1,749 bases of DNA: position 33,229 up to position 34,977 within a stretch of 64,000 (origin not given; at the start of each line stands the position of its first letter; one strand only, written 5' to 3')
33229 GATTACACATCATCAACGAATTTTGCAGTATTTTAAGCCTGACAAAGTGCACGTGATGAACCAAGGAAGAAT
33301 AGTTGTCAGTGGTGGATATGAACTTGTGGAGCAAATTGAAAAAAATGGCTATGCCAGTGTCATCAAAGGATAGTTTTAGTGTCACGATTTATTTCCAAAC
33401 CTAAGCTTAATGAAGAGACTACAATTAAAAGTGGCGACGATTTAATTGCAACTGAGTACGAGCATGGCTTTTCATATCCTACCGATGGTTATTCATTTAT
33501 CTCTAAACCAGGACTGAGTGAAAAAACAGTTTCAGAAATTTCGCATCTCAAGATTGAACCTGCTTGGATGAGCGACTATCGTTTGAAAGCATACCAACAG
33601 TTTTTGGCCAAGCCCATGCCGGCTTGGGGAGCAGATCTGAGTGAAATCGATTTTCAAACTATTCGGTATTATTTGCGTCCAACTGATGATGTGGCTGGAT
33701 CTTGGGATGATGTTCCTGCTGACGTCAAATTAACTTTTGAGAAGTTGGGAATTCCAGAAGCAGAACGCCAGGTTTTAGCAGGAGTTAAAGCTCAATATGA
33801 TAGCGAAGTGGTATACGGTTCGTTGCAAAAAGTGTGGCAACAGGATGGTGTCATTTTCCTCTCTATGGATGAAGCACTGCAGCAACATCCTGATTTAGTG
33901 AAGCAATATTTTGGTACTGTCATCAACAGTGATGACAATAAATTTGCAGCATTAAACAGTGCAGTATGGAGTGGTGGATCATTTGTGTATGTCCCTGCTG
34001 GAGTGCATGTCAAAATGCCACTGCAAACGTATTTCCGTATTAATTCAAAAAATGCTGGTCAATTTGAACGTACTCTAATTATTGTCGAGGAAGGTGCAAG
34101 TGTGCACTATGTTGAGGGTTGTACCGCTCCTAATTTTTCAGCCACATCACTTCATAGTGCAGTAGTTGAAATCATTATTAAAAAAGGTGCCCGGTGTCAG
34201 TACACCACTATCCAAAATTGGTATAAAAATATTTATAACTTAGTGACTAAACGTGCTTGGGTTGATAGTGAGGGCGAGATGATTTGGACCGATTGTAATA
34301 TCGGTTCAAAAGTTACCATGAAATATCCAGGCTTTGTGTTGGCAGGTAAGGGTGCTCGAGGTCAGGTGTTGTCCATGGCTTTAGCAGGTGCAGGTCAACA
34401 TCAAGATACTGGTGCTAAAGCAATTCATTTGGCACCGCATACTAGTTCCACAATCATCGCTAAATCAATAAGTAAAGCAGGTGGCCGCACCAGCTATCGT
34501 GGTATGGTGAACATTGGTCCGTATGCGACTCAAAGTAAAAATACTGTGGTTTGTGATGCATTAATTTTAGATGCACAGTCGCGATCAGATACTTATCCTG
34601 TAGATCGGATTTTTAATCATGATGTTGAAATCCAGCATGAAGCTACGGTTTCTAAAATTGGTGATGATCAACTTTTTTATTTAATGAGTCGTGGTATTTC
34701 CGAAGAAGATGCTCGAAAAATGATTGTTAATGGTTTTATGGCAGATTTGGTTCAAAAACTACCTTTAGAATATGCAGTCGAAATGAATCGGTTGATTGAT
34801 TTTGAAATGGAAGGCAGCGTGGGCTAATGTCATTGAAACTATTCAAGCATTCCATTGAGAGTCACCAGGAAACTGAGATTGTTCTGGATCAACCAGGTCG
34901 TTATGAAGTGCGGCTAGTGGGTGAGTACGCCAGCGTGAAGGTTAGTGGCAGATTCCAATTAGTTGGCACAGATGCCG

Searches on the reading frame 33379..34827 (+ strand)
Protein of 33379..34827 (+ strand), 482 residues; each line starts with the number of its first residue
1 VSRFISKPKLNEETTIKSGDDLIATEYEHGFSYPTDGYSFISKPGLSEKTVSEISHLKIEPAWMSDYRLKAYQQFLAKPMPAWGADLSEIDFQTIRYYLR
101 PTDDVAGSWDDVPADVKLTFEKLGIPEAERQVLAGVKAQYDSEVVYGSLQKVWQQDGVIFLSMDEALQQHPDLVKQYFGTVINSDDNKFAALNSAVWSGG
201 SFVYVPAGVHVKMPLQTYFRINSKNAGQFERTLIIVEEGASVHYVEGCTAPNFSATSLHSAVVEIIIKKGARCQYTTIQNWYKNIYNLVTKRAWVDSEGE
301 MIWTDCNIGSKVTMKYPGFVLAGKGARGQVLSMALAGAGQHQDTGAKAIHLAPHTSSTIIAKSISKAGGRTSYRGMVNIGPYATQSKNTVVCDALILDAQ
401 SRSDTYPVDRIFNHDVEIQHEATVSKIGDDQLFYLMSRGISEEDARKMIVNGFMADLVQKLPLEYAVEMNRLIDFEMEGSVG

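Call 68: search_protein_families(library=pfam, proteins=[window:33379-34827:+], max_evalue=0.00001)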
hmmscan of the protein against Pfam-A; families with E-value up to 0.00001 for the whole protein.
window:33379-34827:+ (482 aa): 2 families
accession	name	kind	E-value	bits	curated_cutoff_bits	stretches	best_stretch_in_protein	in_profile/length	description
PF01458.23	SUFBD_core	-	2.2e-84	283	27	1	219-453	1-232/232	SUF system FeS cluster assembly, SufBD core domain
PF19295.5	SufBD_N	-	1.2e-14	54.8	23.5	1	152-216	107-171/172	SufBD protein N-terminal region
